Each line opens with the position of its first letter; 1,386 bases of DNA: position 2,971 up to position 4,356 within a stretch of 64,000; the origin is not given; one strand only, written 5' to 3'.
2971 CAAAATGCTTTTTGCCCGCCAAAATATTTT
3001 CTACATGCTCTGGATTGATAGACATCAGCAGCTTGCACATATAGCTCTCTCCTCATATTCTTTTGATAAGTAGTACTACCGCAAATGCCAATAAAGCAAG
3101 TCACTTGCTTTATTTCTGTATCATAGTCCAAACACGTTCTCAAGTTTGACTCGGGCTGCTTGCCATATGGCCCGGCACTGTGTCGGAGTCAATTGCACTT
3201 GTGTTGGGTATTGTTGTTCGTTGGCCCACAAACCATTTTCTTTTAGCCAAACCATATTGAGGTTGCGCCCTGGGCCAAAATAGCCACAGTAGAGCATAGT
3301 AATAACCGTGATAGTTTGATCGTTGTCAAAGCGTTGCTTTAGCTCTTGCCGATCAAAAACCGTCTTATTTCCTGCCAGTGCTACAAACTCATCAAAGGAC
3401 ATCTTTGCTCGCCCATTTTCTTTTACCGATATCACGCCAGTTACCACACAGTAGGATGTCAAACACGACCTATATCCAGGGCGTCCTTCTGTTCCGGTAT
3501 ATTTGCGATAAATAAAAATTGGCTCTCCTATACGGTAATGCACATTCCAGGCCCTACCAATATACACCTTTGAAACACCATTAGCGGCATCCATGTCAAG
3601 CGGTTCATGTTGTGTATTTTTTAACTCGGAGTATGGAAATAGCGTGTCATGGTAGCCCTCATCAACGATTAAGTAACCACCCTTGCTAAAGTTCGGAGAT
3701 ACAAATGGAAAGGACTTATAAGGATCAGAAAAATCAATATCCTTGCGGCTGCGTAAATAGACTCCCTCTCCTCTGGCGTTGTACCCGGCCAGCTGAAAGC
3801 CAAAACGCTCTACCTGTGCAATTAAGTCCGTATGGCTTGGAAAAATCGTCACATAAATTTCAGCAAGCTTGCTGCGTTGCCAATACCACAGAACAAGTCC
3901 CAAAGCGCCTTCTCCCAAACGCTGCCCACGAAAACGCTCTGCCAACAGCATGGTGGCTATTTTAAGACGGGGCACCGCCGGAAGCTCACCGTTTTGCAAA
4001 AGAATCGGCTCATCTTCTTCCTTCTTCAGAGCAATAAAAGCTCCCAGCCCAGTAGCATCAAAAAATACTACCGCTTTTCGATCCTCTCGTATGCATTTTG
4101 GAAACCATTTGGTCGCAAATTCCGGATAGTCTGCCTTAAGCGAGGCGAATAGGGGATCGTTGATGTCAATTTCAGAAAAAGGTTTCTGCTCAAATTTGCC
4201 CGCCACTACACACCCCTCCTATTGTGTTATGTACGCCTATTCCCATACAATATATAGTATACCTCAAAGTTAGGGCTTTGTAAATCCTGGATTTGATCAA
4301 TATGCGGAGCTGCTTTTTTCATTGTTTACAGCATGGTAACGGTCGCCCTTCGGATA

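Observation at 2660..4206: GNAT-fusion plus ASCH gene pair embedded between a type I methylase and a type IV restriction enzyme: candidate nucleic-acid acyl writer/eraser or RM-linked effector module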

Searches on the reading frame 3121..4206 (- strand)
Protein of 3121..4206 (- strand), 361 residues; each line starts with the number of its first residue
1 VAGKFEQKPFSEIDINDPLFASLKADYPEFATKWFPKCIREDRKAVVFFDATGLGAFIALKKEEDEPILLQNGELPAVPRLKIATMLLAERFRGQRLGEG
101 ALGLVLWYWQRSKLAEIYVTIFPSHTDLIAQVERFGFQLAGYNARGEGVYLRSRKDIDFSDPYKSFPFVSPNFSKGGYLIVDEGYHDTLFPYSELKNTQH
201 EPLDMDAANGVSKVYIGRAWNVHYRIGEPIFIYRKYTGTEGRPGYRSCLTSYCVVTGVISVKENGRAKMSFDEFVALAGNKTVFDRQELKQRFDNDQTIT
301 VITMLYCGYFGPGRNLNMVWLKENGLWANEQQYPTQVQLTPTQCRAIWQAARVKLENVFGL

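Call 3: search_protein_families(library=pfam, proteins=[window:3121-4206:-], max_evalue=0.1)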
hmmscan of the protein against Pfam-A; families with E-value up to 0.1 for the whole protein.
window:3121-4206:- (361 aa): 1 family
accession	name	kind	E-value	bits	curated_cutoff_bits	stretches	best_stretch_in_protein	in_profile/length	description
PF13302.13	Acetyltransf_3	-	0.032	15.3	25.4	1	52-138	52-138/138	Acetyltransferase (GNAT) domain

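Call 4: search_protein_families(library=padloc, proteins=[window:3121-4206:-], max_evalue=0.01)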
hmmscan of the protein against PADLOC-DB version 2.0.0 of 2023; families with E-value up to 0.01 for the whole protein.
window:3121-4206:- (361 aa): 6 families
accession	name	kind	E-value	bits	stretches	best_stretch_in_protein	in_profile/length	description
PDLC04419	PDC-M11A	-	1e-56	190.9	1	5-354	12-351/357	-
PDLC04422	PDC-M11A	-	4.5e-54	182.2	1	6-354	156-495/501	-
PDLC04420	PDC-M11A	-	1.3e-36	124.4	1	10-295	49-324/376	-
PDLC04421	PDC-M11A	-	6e-36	122.2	1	7-301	159-439/486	-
PDLC04418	PDC-M11A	-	1.8e-32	110.8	1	8-322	95-409/444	-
PDLC04417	PDC-M11A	-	4.1e-20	70.2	1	14-310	164-455/501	-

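Call 10: search_protein_families(library=ncbifam, proteins=[window:3121-4206:-], max_evalue=0.01)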
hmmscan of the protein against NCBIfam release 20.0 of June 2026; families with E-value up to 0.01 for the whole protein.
window:3121-4206:- (361 aa): 0 families

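Call 12: find_homologous_proteins(query=window:3121-4206:-, max_evalue=0.001)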
Query window:3121-4206:- (361 aa): 890 proteins with E <= 0.001 among 3606 candidates; the best 120 are listed.
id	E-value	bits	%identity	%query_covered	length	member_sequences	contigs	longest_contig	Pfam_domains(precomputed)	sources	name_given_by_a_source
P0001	5.6e-239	810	96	100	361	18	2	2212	-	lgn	-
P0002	1.9e-218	743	87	100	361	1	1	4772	-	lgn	-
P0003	5.3e-210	715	82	100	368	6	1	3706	-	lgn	-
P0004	1.4e-209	714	82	100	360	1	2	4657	-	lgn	-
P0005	3.3e-203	693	81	100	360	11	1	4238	-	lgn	-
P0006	2.6e-202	690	79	100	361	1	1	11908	-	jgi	-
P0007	1.5e-196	671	88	89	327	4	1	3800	-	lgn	-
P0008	8.5e-182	622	73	100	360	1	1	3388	-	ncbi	-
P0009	1.5e-177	608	70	100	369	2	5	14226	-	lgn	-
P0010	2.3e-177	608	70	100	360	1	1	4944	-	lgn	-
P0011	9.1e-175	599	69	100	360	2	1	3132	-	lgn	-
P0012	6.5e-174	596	69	100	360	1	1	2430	-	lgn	-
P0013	1.8e-173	595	68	100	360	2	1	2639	-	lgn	-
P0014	1.2e-166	572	66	100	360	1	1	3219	-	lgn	-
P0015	1.1e-161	556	65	100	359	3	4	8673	-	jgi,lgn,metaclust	metaclust:\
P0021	2.7e-157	542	63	100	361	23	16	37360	-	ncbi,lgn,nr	ncbi:MAG TPA: hypothetical protein DCZ00_00080 [Lactococcus sp.]|nr:hypothetical protein [Lactococcu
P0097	9.4e-129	448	55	99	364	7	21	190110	PF00583.32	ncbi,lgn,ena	-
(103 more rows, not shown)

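Call 17: find_related_loci(query=A1, collection=genome_contigs, flank=10000)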
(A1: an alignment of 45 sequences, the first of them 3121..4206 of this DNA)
Query A1 (361 aa) in genome_contigs; peptide patterns used: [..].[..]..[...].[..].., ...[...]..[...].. (x = any residue, [..] = any of these).
159 stretches matched a pattern; 104 encode a relative of the query (tblastn E <= 1e-3); the best 80 are kept; 80 distinct loci.
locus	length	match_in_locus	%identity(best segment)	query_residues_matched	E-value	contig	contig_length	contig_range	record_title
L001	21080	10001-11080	64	1-360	2e-164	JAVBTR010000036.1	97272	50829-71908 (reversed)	MAG: Eubacteriales bacterium isolate EPI_MAG_00256 c_000010797172, whole genome shotgun sequence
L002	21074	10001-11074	64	1-360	1e-161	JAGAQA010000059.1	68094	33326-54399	MAG: Oscillospiraceae bacterium isolate RGIG8669 Water_deer_Colon-1__c351477, whole genome shotgun sequence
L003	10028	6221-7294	61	1-359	9e-149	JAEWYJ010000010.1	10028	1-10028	MAG: Bacillota bacterium isolate OH_SFB_170 k127_861790, whole genome shotgun sequence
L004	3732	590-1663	59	1-360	2e-151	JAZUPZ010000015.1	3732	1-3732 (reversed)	MAG: Clostridia bacterium isolate T1900044862_TS20190328.MAGScoT_cleanbin_000003 SGB_3106_k141_463063, whole genome shot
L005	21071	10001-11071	59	1-358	4e-144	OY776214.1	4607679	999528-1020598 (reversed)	MAG: uncultured Sporobacter sp. isolate 345903d0-cd28-47e6-9f6f-9f74e2cead0e genome assembly, chromosome: 1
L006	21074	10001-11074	58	1-359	5e-142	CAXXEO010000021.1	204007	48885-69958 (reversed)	MAG: Oscillospiraceae bacterium isolate 356554d1-49d8-4da2-9fb0-4e541081e6ce genome assembly, contig: contig_21, whole g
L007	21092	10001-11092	54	1-358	9e-132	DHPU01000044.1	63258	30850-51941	MAG TPA_asm: Peptococcaceae bacterium UBA5356 UBA5356_contig_971, whole genome shotgun sequence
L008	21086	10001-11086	55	1-359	4e-131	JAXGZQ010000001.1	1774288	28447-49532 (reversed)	MAG: Clostridia bacterium isolate AnMBR.bin540 bin540_1, whole genome shotgun sequence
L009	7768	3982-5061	55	1-358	1e-130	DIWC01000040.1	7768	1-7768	MAG TPA_asm: Peptococcaceae bacterium UBA6116 UBA6116_contig_26017, whole genome shotgun sequence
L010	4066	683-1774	55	1-358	2e-133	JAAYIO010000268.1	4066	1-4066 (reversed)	MAG: Methanomicrobiales archaeon isolate AS10tlH2TH_125 403253_AS10, whole genome shotgun sequence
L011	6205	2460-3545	54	1-358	6e-130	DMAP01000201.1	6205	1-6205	MAG TPA_asm: Clostridiales bacterium isolate UBA8955 contig_92176, whole genome shotgun sequence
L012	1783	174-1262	55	1-358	8e-138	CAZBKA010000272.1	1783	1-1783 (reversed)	MAG TPA_asm: uncultured Pirellulales bacterium isolate SRP089250_co1_131 genome assembly, contig: NODE_161641_length_178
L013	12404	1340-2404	54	1-349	2e-127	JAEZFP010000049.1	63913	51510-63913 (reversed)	MAG: Bacillota bacterium isolate OH_CBrB_56 k127_2062273, whole genome shotgun sequence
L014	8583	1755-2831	55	1-358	8e-127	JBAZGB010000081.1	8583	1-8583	MAG: Eubacteriales bacterium isolate SO_2017_LW3_34 NODE_26971_length_8583_cov_2.176325_LW162_2017, whole genome shotgun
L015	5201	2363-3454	54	1-358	1e-127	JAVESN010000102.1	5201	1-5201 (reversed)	MAG: Methanimicrococcus sp. isolate BF1_58 scaffold_21533_c1_biofilm_2017, whole genome shotgun sequence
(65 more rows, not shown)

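Call 21: find_encoding_contigs(protein=window:3121-4206:-, flank=10000, max_places=6)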
Protein window:3121-4206:- (361 aa): 3 contigs read that carry it; 2 places shown.
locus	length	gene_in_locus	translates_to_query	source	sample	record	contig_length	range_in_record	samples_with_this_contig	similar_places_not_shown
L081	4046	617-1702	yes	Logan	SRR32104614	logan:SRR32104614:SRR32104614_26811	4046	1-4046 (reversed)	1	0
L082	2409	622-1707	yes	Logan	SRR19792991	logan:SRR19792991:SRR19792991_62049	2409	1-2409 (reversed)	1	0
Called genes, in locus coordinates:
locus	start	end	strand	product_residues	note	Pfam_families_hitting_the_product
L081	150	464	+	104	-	-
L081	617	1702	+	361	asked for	-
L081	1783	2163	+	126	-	-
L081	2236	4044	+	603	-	?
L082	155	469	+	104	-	-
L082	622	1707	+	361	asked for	-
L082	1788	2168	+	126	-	-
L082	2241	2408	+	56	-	?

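Call 22: find_encoding_contigs(protein=P0097, flank=10000, max_places=5)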
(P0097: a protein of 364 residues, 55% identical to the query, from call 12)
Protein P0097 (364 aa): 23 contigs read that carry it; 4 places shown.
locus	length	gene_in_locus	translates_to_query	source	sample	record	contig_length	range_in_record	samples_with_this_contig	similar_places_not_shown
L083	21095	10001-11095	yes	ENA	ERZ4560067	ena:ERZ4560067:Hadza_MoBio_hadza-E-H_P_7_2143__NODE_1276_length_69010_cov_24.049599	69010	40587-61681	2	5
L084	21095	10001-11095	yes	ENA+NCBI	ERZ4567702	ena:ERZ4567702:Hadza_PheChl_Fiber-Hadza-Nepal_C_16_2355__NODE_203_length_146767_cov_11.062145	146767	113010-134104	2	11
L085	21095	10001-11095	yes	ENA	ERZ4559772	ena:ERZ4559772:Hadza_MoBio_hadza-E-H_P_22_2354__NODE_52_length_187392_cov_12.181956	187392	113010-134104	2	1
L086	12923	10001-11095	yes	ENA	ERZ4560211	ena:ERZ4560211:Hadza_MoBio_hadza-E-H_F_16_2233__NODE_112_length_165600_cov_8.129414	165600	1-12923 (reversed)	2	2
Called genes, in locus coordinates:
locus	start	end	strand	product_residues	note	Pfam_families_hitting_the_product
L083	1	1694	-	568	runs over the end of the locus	PF01076:Mob_Pre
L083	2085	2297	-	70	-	PF13443:HTH_26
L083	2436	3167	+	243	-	PF13560:HTH_31, PF01381:HTH_3, PF12844:HTH_19, PF13443:HTH_26 (weak)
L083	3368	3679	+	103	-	PF14198:TnpV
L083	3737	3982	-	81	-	PF01381:HTH_3 (weak), PF13443:HTH_26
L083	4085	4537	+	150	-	-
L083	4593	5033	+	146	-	PF03852:Vsr, PF18741:MTES_1575 (faint), PF04480:DUF559 (weak)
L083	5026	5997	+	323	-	PF00145:DNA_methylase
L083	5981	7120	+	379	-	PF00145:DNA_methylase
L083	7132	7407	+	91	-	PF13102:Phage_int_SAM_5 (faint)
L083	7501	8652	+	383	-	PF09561:RE_HpaII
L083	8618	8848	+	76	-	PF09561:RE_HpaII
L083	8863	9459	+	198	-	-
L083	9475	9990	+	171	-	PF13207:AAA_17, PF13238:AAA_18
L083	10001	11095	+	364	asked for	PF00583:Acetyltransf_1 (weak)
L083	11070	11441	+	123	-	PF04266:ASCH (weak)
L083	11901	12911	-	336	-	PF13102:Phage_int_SAM_5 (weak), PF14659:Phage_int_SAM_3, PF22022:Phage_int_M (weak), PF00589:Phage_integrase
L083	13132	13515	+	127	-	-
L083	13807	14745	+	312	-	-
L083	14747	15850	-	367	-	PF16822:ALGX, PF14286:DHHW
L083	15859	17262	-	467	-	PF03062:MBOAT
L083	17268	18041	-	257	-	PF14270:DUF4358 (weak)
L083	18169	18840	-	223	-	-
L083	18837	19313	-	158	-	PF04542:Sigma70_r2, PF08281:Sigma70_r4_2, PF04545:Sigma70_r4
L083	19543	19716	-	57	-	-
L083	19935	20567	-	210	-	PF00005:ABC_tran, PF13304:AAA_21 (faint)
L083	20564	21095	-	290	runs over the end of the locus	-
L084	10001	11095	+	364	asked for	PF00583:Acetyltransf_1 (weak)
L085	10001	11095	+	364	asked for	PF00583:Acetyltransf_1 (weak)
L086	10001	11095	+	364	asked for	PF00583:Acetyltransf_1 (weak)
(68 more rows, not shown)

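Call 23: find_encoding_contigs(protein=P0021, flank=10000, max_places=5)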
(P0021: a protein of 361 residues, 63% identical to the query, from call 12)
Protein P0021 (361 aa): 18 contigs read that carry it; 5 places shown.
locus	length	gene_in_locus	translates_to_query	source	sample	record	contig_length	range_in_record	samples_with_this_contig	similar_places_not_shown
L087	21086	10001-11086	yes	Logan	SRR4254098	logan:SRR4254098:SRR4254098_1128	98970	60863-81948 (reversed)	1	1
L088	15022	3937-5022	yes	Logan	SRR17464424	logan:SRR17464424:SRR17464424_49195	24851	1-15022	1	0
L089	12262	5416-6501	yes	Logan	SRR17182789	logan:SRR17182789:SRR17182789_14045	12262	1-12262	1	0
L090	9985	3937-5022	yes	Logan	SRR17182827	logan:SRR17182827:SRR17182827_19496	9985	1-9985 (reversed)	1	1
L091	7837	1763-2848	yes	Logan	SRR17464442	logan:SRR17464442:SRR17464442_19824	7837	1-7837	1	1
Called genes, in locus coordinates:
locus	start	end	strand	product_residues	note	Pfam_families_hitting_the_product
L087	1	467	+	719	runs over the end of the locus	PF00580:UvrD-helicase, PF01443:Viral_helicase1 (faint), PF13245:AAA_19, PF13604:AAA_30 (faint), PF13361:UvrD_C, PF13538:UvrD_C_2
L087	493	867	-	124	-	-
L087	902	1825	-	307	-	PF01193:RNA_pol_L, PF14520:HHH_5 (faint), PF01000:RNA_pol_A_bac, PF03118:RNA_pol_A_CTD, PF26169:HHH_XRCC3_RpoA (weak)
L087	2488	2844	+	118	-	-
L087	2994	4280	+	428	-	-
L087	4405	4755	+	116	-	-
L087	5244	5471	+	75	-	-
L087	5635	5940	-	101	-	-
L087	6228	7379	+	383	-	PF00149:Metallophos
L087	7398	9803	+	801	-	PF02463:SMC_N (faint), PF13514:AAA_27 (faint), PF13304:AAA_21 (faint)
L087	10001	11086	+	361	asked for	-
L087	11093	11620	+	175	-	PF13238:AAA_18 (weak), PF13207:AAA_17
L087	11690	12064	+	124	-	-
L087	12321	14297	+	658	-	-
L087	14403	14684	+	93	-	-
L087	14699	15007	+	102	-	-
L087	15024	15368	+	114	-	-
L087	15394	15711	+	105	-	-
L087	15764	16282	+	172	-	PF13302:Acetyltransf_3, PF00583:Acetyltransf_1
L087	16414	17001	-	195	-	-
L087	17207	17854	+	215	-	PF00392:GntR, PF01325:Fe_dep_repress (weak), PF07729:FCD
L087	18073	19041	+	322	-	PF02073:Peptidase_M29 (faint), PF26233:NicX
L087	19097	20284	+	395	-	PF03616:Glt_symporter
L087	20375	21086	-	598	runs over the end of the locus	PF03235:GmrSD_N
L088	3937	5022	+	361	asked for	-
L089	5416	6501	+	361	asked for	-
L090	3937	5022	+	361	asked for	-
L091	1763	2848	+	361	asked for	-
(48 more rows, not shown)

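Call 24: predict_structure(alignment_id=A1)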
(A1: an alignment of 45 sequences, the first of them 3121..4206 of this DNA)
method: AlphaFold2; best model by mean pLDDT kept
length: 361 residues; sequences in the alignment: 45
mean_pLDDT: 86.7   pTM: 0.85
mean pLDDT of the five models: 86.7, 86.5, 85.6, 85.1, 84.8
residues with pLDDT >= 90: 213; 70-90: 115; 50-70: 16; < 50: 17
segments of 3 or more residues with pLDDT < 50: 193-208
pLDDT, mean of each block of 10 residues (from residue 1): 75 93 90 95 89 89 93 94 90 70 88 94 90 95 96 94 95 95 77 37 42 86 94 86 80 95 94 88 82 94 90 85 92 91 97 88 69
secondary structure, 60 per line:
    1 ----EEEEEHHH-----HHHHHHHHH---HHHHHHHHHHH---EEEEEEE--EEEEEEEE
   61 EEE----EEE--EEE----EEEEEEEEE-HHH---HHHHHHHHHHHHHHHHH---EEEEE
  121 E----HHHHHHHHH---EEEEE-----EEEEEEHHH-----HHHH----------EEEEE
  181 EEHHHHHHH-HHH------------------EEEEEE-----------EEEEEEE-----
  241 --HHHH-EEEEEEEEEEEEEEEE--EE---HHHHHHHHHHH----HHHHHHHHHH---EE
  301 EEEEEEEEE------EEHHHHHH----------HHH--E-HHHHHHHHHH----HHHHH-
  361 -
elements in order: E5-9 H18-26 H30-40 E44-50 E53-63 E68-70 E73-75 E80-88 H96-112 E116-121 H126-134 E138-142 E148-153 H162-165 E176-182 H183-189 E212-217 E229-235 H243-246 E248-263 H271-281 H286-295 E299-309 H318-323 H341-350 H355-359

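Call 28: fold_search(model_id=the predicted structure, library=pdb)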
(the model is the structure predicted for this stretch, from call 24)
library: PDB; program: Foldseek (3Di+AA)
matches with E <= 10: 1199; with E <= 0.001: 125
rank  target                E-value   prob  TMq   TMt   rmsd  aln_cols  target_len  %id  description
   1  4ua3_A                1.8e-05  1.00  0.26  0.46   7.6       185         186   18  Crystal structure of selenomethionine labeled SpNatD (released 2015-01-28)
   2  2oh1_A                2.2e-05  1.00  0.30  0.56   5.5       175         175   14  Crystal structure of acetyltransferase GNAT family (YP_013287.1) from Listeria monocytogenes 4b F2365 at 1.46 A resolu (released 2007-02-13)
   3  2oh1_B                3.0e-05  1.00  0.29  0.54   6.8       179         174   14  Crystal structure of acetyltransferase GNAT family (YP_013287.1) from Listeria monocytogenes 4b F2365 at 1.46 A resolu (released 2007-02-13)
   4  5us1_B                3.8e-05  1.00  0.29  0.53   6.0       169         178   16  Crystal structure of aminoglycoside acetyltransferase AAC(2')-Ia in complex with N2'-acetylgentamicin C1A and coenzyme (released 2017-03-15)
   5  4ua3_B                4.0e-05  1.00  0.27  0.47   7.2       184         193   18  Crystal structure of selenomethionine labeled SpNatD (released 2015-01-28)
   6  1tiq_B                4.5e-05  1.00  0.33  0.66   4.4       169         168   13  Crystal Structure of an Acetyltransferase (PaiA) in complex with CoA and DTT from Bacillus subtilis, Northeast Structu (released 2004-07-13)
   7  9dsb_A                4.7e-05  1.00  0.26  0.56   8.9       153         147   18  Crystal Structure of Spermin/spermidine N-Acetyltransferase from Enterococcus faecalis V583 (released 2025-05-28)
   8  5c88_A                5.0e-05  1.00  0.27  0.54   5.6       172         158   20  Crystal structure of Ard1 N-terminal acetyltransferase from Sulfolobus solfataricus in monoclinic form (released 2016-01-13)
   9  3f0a                  5.9e-05  1.00  0.28  0.57   6.2       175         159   13  Structure of a putative n-acetyltransferase (ta0374) in complex with acetyl-coa from thermoplasma acidophilum (released 2008-11-11)
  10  2oh1_C                6.3e-05  1.00  0.30  0.57   5.5       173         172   14  Crystal structure of acetyltransferase GNAT family (YP_013287.1) from Listeria monocytogenes 4b F2365 at 1.46 A resolu (released 2007-02-13)
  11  3lod                  6.3e-05  1.00  0.28  0.62   6.0       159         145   16  The crystal structure of the putative acyl-CoA N-acyltransferase from Klebsiella pneumoniae subsp.pneumoniae MGH 78578 (released 2010-03-16)
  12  6ag5                  7.9e-05  1.00  0.29  0.60   5.9       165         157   16  Crystal structure of Ard1 N-terminal acetyltransferase E88H/H127E mutant from Sulfolobus solfataricus (released 2019-08-14)
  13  7kpu_A                7.9e-05  1.00  0.29  0.49   5.6       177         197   15  Crystal structure of human NatD (NAA40) bound to a bisubstrate analogue with a C-3 linker (released 2021-06-16)
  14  6yzz                  7.9e-05  1.00  0.28  0.58   6.2       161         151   18  Arabidopsis thaliana Naa50 in complex with AcCoA (released 2020-12-30)
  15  4pv6_L                8.4e-05  1.00  0.28  0.63   5.8       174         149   14  Crystal Structure Analysis of Ard1 from Thermoplasma volcanium (released 2015-01-21)
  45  7byy_C                2.2e-04  1.00  0.28  0.52   6.0       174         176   11  Crystal structure of bacterial toxin (released 2020-06-03)
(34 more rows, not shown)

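Call 30: search_protein_representatives(protein=window:3121-4206:-)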
Query: 361 residues. Proteins with E-value up to 0.001 (for the whole library): 1017; up to 1e-10: 483; up to 1e-30: 62. The best 150 are listed.
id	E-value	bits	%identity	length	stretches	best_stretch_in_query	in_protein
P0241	4.6e-113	394.4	51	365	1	1-358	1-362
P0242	6.4e-113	393.9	51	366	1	1-358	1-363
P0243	1.1e-102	360.2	51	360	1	1-358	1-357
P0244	8.5e-98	344.1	46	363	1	1-347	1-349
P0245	5.5e-93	328.3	45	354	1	7-353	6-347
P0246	1.5e-88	313.7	45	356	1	1-358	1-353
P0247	5.0e-88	312.0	43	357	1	2-358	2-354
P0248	4.1e-87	309.0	54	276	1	1-264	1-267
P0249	9.3e-87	307.8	44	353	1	4-327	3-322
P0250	1.3e-81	290.9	44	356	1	1-334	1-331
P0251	2.8e-80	286.5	47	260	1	102-358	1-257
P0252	5.4e-78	279.0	40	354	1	2-358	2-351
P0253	1.6e-77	277.4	43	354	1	3-348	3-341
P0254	1.7e-76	274.0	41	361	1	4-358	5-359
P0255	1.9e-75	270.6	43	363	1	5-336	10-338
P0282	3.5e-44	167.7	47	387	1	6-217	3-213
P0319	1.3e-26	109.9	35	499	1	6-320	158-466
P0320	1.7e-26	109.5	39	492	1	9-235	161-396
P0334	1.8e-24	102.8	33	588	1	6-322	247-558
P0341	7.8e-23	97.5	32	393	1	6-308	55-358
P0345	2.4e-22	95.9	33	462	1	6-300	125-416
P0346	2.6e-22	95.8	31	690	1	9-315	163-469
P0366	1.9e-20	89.6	34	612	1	5-306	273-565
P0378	7.1e-20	87.7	32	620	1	7-306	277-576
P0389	1.8e-19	86.4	34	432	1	4-295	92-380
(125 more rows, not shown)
